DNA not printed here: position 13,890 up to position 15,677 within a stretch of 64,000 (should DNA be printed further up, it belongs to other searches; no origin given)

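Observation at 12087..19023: One beta-helix enzyme domain deployed twice (long lipoprotein-anchored vs short secreted form) around an ECF sigma gene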

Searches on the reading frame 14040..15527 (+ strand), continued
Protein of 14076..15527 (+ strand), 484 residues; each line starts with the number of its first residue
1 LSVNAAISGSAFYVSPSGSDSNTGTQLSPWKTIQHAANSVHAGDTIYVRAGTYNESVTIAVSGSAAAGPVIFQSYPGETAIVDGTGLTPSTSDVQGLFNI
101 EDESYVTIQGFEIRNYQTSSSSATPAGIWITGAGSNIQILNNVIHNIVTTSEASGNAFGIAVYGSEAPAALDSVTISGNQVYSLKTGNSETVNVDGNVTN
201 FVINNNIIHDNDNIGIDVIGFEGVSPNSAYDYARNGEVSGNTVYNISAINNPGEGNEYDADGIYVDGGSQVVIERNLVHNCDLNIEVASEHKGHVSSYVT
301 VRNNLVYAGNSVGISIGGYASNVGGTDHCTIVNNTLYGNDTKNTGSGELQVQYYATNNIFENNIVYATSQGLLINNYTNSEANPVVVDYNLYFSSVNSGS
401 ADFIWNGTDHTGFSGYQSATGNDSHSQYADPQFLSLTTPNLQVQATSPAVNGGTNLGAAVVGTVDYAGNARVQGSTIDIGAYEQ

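Call 54: search_solved_structures(query=A1, max_evalue=0.1, show_alignments=4)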
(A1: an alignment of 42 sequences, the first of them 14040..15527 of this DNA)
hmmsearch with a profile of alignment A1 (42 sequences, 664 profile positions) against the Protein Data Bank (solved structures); distinct sequences matched with E-value up to 0.1: 11.
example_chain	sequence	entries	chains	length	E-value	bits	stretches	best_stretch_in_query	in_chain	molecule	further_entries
3vst_A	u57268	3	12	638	1.8e-12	49.7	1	191-270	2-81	Xylosidase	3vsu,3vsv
9ifo_A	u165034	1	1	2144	2.8e-10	42.5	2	11-182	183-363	Teneurin-Like Protein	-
9pt5_A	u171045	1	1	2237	3.2e-10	42.3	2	11-182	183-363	Teneurin-like protein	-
8gyr_B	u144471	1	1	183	1.1e-09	40.5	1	16-181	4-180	LigA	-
8gyr_A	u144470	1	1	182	1.8e-09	39.8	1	14-183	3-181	Leptospira Immunoglobulin-like protein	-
5olq_A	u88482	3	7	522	2.9e-07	32.5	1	189-234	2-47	Rhamnogalacturonan lyase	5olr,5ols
9rx2_A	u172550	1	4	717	1.1e-05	27.4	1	181-262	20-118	Parallel beta-helix repeat protein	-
6qvk_1A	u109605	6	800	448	0.00018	23.3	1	82-185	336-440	Major capsid protein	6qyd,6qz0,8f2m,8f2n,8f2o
2mh4_A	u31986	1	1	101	0.0052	18.5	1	93-167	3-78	LigB-like protein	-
2n7s_A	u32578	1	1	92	0.0065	18.1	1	93-167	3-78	Ig-like repeat domain protein 1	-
5vf3_Z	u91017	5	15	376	0.0081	17.8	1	17-185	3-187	Highly immunogenic outer capsid protein | Hoc, highly immunogenic outer capsid protein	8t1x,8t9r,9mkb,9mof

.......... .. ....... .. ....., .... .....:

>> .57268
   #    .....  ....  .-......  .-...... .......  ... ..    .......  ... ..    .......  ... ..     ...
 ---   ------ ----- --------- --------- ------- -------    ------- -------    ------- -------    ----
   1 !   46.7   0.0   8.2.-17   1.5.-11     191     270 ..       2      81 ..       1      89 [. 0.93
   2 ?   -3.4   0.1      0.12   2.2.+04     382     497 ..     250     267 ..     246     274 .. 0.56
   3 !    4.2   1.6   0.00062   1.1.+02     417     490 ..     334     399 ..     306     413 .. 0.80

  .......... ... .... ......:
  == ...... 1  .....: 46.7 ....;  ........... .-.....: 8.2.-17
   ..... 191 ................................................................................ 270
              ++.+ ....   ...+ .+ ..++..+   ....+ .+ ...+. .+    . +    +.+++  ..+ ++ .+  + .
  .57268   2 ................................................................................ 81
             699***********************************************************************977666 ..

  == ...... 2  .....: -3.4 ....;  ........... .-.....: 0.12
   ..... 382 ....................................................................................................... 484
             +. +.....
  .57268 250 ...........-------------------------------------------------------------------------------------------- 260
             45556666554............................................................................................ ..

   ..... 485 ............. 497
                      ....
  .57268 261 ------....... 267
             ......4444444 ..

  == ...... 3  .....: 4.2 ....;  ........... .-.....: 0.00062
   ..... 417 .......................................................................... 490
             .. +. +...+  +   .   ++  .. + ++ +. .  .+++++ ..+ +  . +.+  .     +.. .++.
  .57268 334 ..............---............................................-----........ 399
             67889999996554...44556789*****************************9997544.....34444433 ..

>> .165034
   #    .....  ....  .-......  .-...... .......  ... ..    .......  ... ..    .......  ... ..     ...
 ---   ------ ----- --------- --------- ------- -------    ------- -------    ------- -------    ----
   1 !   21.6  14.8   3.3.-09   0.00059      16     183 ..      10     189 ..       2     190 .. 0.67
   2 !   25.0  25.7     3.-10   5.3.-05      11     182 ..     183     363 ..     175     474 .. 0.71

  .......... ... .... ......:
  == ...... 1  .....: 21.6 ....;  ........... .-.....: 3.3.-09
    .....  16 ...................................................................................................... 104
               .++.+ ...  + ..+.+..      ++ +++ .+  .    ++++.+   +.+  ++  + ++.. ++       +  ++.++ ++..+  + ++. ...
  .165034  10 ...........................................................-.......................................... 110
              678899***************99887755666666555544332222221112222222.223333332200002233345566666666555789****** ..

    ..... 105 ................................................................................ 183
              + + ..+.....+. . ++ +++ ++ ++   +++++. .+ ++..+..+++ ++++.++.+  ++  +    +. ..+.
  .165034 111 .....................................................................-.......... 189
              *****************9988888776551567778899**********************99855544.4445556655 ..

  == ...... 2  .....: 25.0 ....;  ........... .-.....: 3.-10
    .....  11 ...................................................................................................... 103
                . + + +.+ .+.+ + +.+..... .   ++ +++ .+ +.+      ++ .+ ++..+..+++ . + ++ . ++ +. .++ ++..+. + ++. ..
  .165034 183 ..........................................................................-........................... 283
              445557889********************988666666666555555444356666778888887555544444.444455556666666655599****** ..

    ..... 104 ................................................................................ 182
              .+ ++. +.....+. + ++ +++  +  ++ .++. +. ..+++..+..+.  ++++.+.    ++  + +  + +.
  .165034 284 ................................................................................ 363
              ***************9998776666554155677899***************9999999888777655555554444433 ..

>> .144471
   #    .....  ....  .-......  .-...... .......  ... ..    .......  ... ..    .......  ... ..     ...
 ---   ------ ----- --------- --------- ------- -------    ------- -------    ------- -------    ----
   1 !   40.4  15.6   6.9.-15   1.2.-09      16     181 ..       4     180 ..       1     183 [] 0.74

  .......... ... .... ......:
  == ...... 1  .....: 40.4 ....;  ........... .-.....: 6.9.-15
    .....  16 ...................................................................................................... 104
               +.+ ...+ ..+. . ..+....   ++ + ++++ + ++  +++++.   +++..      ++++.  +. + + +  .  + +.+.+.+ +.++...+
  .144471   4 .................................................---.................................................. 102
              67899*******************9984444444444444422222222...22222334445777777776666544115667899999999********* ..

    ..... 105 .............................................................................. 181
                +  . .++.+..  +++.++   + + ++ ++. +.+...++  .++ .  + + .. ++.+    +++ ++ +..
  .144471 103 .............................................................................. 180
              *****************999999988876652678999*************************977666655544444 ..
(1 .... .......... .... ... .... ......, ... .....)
